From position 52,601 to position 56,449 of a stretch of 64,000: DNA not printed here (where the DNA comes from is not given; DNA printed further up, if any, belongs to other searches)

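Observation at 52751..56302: Cysteine-free C-type-lectin-like domain fused to LamG, PPC and Ca-binding modules in an archaeal surface protein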

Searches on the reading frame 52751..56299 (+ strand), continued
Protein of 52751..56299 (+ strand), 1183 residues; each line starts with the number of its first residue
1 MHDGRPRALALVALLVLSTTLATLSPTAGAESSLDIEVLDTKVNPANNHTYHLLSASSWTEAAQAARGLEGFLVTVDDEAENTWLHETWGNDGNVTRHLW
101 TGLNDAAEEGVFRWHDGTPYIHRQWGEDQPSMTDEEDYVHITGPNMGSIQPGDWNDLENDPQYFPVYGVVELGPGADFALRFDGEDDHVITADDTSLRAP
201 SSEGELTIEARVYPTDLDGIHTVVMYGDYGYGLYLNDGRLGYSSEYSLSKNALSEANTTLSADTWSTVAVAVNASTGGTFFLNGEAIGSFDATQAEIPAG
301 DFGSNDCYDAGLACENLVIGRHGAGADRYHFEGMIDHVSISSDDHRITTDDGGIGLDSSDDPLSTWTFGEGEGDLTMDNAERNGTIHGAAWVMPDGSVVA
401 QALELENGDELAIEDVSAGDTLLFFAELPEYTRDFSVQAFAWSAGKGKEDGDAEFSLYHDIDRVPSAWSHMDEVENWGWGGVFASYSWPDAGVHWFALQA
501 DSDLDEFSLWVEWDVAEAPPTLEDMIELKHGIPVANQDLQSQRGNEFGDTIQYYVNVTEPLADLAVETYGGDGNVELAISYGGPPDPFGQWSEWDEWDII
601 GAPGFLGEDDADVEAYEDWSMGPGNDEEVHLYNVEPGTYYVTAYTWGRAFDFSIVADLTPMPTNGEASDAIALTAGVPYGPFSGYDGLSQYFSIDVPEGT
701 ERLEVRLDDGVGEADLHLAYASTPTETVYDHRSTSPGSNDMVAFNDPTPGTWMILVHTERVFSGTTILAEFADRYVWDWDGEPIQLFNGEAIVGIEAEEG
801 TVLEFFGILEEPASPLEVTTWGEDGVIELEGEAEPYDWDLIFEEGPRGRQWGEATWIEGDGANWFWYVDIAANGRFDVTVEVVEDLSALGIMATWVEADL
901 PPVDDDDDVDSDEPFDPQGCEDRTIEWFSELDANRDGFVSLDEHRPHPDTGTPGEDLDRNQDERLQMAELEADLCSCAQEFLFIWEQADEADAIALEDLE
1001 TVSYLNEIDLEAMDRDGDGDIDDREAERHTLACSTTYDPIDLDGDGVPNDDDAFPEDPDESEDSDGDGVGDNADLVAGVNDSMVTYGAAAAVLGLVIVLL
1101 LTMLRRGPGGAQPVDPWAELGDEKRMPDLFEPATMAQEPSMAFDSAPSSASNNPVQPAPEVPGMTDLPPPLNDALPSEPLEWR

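Call 29: find_related_loci(query=A1, collection=genome_contigs, flank=6000)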
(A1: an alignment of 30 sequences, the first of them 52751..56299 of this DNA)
Query A1 (1183 aa) in genome_contigs; peptide patterns used: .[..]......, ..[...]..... (x = any residue, [..] = any of these).
283 stretches matched a pattern; 211 encode a relative of the query (tblastn E <= 1e-3); the best 80 are kept; 80 distinct loci.
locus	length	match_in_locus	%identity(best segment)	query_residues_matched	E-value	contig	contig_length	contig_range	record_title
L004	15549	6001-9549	92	1-1183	0e+0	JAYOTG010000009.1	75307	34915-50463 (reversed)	MAG: Candidatus Poseidoniales archaeon isolate 139566_S167_metabat_bins_2.tsv.183 NODE_239_length_75307_cov_6.580078, wh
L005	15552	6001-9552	86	1-1183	0e+0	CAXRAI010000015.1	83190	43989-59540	MAG: Salinimicrobium sp. isolate YZ09aB_8.71 genome assembly, contig: k141_548109, whole genome shotgun sequence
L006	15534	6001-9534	75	1-1183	0e+0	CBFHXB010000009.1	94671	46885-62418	MAG: Candidatus Poseidoniaceae archaeon isolate Co_bin_437_indper genome assembly, contig: Co_bin_437_indper_c9, whole g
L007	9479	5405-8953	87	1-1183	0e+0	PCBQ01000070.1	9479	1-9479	MAG: Methanobacteriota archaeon isolate NP116 MHASMcontig_439680, whole genome shotgun sequence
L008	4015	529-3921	61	26-1169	0e+0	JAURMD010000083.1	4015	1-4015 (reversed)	MAG: Thermoplasmatota archaeon isolate SFB_Oligo_Co_17 k141_2580828, whole genome shotgun sequence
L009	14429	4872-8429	77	1-1183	0e+0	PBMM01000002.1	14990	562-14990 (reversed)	MAG: Methanobacteriota archaeon isolate SP212 42277, whole genome shotgun sequence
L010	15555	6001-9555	79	1-1183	0e+0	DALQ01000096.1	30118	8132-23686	MAG TPA_asm: Euryarchaeota archaeon UBA495 UBA495_contig_4029, whole genome shotgun sequence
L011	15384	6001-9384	48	5-1100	0e+0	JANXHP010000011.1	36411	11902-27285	MAG: Candidatus Poseidoniaceae archaeon isolate Bin06_025 c_000001186933, whole genome shotgun sequence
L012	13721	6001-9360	47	10-1084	0e+0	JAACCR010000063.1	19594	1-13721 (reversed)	MAG: Methanobacteriota archaeon isolate H12BWF_bin.14 H12bwf_k87_710206_1_19594, whole genome shotgun sequence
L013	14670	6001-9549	45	5-1166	0e+0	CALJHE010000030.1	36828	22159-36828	MAG: Candidatus Poseidoniaceae archaeon isolate S4_Bin_METABAT__259_1 genome assembly, contig: c_000000176091, whole gen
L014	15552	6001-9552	44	5-1166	0e+0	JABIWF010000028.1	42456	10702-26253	MAG: Methanobacteriota archaeon isolate SI072_bin89 k141_966720, whole genome shotgun sequence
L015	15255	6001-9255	46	10-1105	0e+0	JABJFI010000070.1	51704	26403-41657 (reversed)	MAG: Methanobacteriota archaeon isolate SI074_bin121 k141_437383, whole genome shotgun sequence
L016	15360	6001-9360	44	27-1159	0e+0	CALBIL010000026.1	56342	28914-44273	MAG TPA_asm: uncultured euryarchaeote isolate ERR2206762_bin.189_CONCOCT_v1.1_MAG genome assembly, contig: ERZ887853.145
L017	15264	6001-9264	46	3-1105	0e+0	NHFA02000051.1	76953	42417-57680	MAG: Euryarchaeota archaeon TMED99 51682, whole genome shotgun sequence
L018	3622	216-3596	45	1-1138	0e+0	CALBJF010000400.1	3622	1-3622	MAG TPA_asm: uncultured euryarchaeote isolate ERR599027_bin.110_CONCOCT_v1.1_MAG genome assembly, contig: ERZ840267.8561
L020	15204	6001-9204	46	30-1107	0e+0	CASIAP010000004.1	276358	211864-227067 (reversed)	MAG: Candidatus Poseidoniaceae archaeon isolate FRAM_WSC20_S10_SRF_bin_132_1 genome assembly, contig: FRAM_WSC20_S10_SW_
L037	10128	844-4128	45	1-1107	0e+0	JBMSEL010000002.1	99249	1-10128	MAG: Poseidonia sp. isolate CJ_V4_S10_100percent_par_metabat.106 NODE_49_length_99249_cov_9.832318, whole genome shotgun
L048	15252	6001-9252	46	20-1107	0e+0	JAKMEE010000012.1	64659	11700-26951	MAG: Poseidonia sp. isolate MOX_bin38 MunidaNeritic.contigs.fa_k127_199986, whole genome shotgun sequence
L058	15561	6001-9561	80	1-1183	0e+0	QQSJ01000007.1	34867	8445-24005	MAG: Candidatus Poseidoniales archaeon isolate bin_375 U_43222-7, whole genome shotgun sequence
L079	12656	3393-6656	45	7-1107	0e+0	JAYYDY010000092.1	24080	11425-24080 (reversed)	MAG: Thermoplasmatota archaeon isolate XS_MAG49 XS_MAG49_0093, whole genome shotgun sequence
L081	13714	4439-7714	44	1-1107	0e+0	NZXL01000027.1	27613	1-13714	MAG: Methanobacteriota archaeon isolate NAT37 3424, whole genome shotgun sequence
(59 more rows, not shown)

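Call 46: search_protein_families(library=pfam, proteins=[P0041, P0026, P0085], max_evalue=1)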
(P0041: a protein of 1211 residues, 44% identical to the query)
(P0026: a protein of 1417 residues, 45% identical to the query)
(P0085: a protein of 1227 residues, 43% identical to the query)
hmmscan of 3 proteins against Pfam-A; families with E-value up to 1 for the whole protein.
P0041 (1211 aa): 7 families
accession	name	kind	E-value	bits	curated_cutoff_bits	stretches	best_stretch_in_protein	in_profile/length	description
PF04151.21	PPC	-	4.5e-17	63.1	25.9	2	663-730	4-70/70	Bacterial pre-peptidase C-terminal domain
PF00059.27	Lectin_C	-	9.3e-09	36.4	22.6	1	56-155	2-93/107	Lectin C-type domain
PF00036.39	EF-hand_1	-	0.00013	21.7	25.4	1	912-932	4-24/29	EF hand domain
PF13405.12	EF-hand_6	-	0.0023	17.9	25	0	915-932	7-24/30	EF-hand domain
PF13202.12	EF-hand_5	-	0.0054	16.6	25.9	0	918-932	9-23/25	EF hand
PF23657.1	DUF7151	-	0.026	14.9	27.2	0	999-1019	26-46/46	Domain of unknown function (DUF7151)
PF13499.12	EF-hand_7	-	0.048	14.5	30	0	939-1014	7-64/67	EF-hand domain pair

P0026 (1417 aa): 8 families
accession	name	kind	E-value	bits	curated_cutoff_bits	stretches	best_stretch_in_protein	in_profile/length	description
PF04151.21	PPC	-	1.1e-10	42.7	25.9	2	871-937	4-69/70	Bacterial pre-peptidase C-terminal domain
PF00059.27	Lectin_C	-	8.1e-10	39.8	22.6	1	58-157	4-95/107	Lectin C-type domain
PF00036.39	EF-hand_1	-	9.9e-10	37.7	25.4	3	1124-1142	5-23/29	EF hand domain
PF13202.12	EF-hand_5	-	2.9e-09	36.4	25.9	3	1124-1142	4-22/25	EF hand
PF13499.12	EF-hand_7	-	7e-08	33.2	30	2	1117-1142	38-63/67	EF-hand domain pair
PF13405.12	EF-hand_6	-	0.0002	21.3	25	1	1125-1142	6-23/30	EF-hand domain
PF13833.12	EF-hand_8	-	0.00039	20.5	28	1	1123-1143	29-49/54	EF-hand domain pair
PF10591.15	SPARC_Ca_bdg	-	0.058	14.2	22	1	1115-1168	50-109/113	Secreted protein acidic and rich in cysteine Ca binding region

P0085 (1227 aa): 6 families
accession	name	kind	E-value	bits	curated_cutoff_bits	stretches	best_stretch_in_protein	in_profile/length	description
PF04151.21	PPC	-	3.9e-15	56.9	25.9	2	697-763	4-69/70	Bacterial pre-peptidase C-terminal domain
PF00059.27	Lectin_C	-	8.7e-09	36.5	22.6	1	73-165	2-86/107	Lectin C-type domain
PF00036.39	EF-hand_1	-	0.0069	16.3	25.4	1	934-957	1-24/29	EF hand domain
PF13499.12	EF-hand_7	-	0.014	16.1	30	1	931-956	38-63/67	EF-hand domain pair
PF13405.12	EF-hand_6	-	0.059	13.6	25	1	934-957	1-24/30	EF-hand domain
PF05887.16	Trypan_PARP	-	0.15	12.5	100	1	911-927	63-79/134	Procyclic acidic repetitive protein (PARP)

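Call 49: predict_structure(alignment_id=A1)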
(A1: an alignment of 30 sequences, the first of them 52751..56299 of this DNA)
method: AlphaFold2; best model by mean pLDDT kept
length: 1183 residues; sequences in the alignment: 30
mean_pLDDT: 66.8   pTM: 0.31
mean pLDDT of the five models: 66.8, 65.5, 63.4, 61.6, 60.9
residues with pLDDT >= 90: 49; 70-90: 623; 50-70: 222; < 50: 289
segments of 3 or more residues with pLDDT < 50: 1-7, 19-34, 92-176, 348-359, 394-401, 446-450, 543-546, 590-614, 777-779, 844-853, 905-913, 948-950, 1072-1088, 1102-1183
pLDDT, mean of each block of 10 residues (from residue 1): 45 56 34 52 75 61 61 55 65 35 31 29 31 28 27 29 26 45 80 75 75 86 83 89 74 82 84 86 84 78 63 76 69 87 59 39 76 75 81 45 74 73 77 82 56 76 60 70 79 80 81 74 80 83 57 84 83 84 67 37 32 57 77 79 84 85 70 85 73 90 84 83 83 73 85 86 79 64 78 81 86 87 84 73 43 67 87 87 83 84 51 66 86 85 66 78 86 86 78 82 86 85 85 82 76 72 61 38 44 61 37 32 29 27 26 27 29 32 26
secondary structure, 60 per line:
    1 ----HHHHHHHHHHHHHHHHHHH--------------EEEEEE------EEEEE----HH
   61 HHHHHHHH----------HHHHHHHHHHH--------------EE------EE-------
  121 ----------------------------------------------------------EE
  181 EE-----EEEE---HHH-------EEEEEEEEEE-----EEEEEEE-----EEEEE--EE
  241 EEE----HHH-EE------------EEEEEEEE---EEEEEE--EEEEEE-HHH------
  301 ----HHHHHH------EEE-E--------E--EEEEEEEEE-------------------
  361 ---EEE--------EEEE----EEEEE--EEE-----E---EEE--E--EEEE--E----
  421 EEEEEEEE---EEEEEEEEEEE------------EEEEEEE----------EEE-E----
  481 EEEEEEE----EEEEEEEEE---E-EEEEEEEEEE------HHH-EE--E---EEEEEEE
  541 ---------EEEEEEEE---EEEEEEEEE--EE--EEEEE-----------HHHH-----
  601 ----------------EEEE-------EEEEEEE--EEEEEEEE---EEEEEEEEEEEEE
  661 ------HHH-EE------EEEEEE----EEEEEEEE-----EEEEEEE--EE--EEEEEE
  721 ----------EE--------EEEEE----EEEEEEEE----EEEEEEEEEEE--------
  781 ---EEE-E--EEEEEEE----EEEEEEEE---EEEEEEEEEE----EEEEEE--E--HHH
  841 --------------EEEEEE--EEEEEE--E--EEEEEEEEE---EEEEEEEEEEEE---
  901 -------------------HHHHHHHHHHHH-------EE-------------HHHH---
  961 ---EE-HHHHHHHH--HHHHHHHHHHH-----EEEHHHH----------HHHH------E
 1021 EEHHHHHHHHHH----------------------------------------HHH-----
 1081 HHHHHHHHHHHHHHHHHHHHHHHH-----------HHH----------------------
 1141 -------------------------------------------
elements in order (helices of 4 or more, strands of 3 or more residues): H5-23 E38-43 E50-54 H59-68 H79-89 E179-182 E188-191 E205-214 E220-226 E232-236 E239-243 E266-273 E277-282 E285-290 H305-310 E317-319 E333-341 E364-366 E375-378 E383-387 E390-392 E402-404 E410-413 E421-428 E432-442 E455-461 E472-474 E481-487 E492-500 E506-515 E534-540 E550-557 E561-569 E576-580 H592-595 E617-620 E628-634 E637-644 E648-660 E679-684 E689-696 E702-708 E715-720 E741-745 E750-757 E762-772 E784-786 E791-797 E802-809 E813-822 E827-832 E855-860 E863-868 E874-882 E886-897 H920-931 H954-957 H967-974 H977-987 E993-995 H996-999 H1010-1013 E1020-1022 H1023-1032 H1081-1104

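Call 51: fold_search(model_id=the predicted structure, library=pdb)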
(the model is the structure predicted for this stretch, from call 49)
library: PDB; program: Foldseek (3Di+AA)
matches with E <= 10: 1247; with E <= 0.001: 205
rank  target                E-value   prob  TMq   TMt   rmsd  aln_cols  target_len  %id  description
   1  2qql_A                5.8e-09  1.00  0.13  0.23  24.2       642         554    9  Neuropilin-2 a1a2b1b2 Domains in Complex with a Semaphorin-Blocking Fab (released 2007-11-20)
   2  8s50_A                1.0e-08  1.00  0.13  0.60   5.4       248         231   15  Cryo-EM structure of the C terminal region of PTX3 with a section of coiled-coil (released 2025-01-22)
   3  3kq4_B                2.5e-08  1.00  0.12  0.20  17.0       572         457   10  Structure of Intrinsic Factor-Cobalamin bound to its receptor Cubilin (released 2010-03-09)
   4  7zl1_A                3.1e-08  1.00  0.13  0.63   5.5       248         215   14  PTX3 Pentraxin Domain (released 2022-08-03)
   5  9k6n_A                4.1e-08  1.00  0.13  0.64   6.1       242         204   14  Pentraxin Domain of PTX3 Tetramer (released 2025-10-22)
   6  9h9a                  4.1e-08  0.96  0.08  0.08  27.9       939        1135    9  native structure of the full-length pesticidal protein Cry8Ba2, from crystals formed in vivo (form 1) (released 2025-12-03)
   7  5iku                  5.0e-08  1.00  0.09  0.35  12.8       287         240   15  Crystal structure of the Hathewaya histolytica ColG tandem collagen-binding domain s3as3b in the presence of calcium at  (released 2017-03-15)
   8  4gz9_A                6.2e-08  1.00  0.11  0.19  23.4       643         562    9  Mouse Neuropilin-1, extracellular domains 1-4 (a1a2b1b2) (released 2012-10-17)
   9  4dqa                  6.6e-08  1.00  0.15  0.46   4.6       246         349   18  Crystal structure of a putative carbohydrate binding protein (BACOVA_03559) from Bacteroides ovatus ATCC 8483 at 1.50 A  (released 2012-03-21)
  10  2qqk_A                9.0e-08  1.00  0.12  0.20  24.9       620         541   10  Neuropilin-2 a1a2b1b2 Domains in Complex with a Semaphorin-Blocking Fab (released 2007-11-20)
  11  2jd4_A                1.1e-07  1.00  0.12  0.33  14.3       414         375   13  Mouse laminin alpha1 chain, domains LG4-5 (released 2007-02-27)
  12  7m0r_E                1.2e-07  1.00  0.11  0.22  21.2       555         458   10  Cryo-EM structure of the Sema3A/PlexinA4/Neuropilin 1 complex (released 2021-05-05)
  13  3poy_A                1.7e-07  1.00  0.12  0.14  25.7      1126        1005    8  Crystal Structure of the alpha-Neurexin-1 ectodomain, LNS 2-6 (released 2011-06-08)
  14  9k6n_B                2.1e-07  1.00  0.13  0.64   5.7       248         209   15  Pentraxin Domain of PTX3 Tetramer (released 2025-10-22)
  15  3r05_A                2.6e-07  1.00  0.13  0.14  25.4      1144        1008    8  Structure of neurexin 1 alpha (domains LNS1-LNS6), with splice insert SS3 (released 2011-06-15)
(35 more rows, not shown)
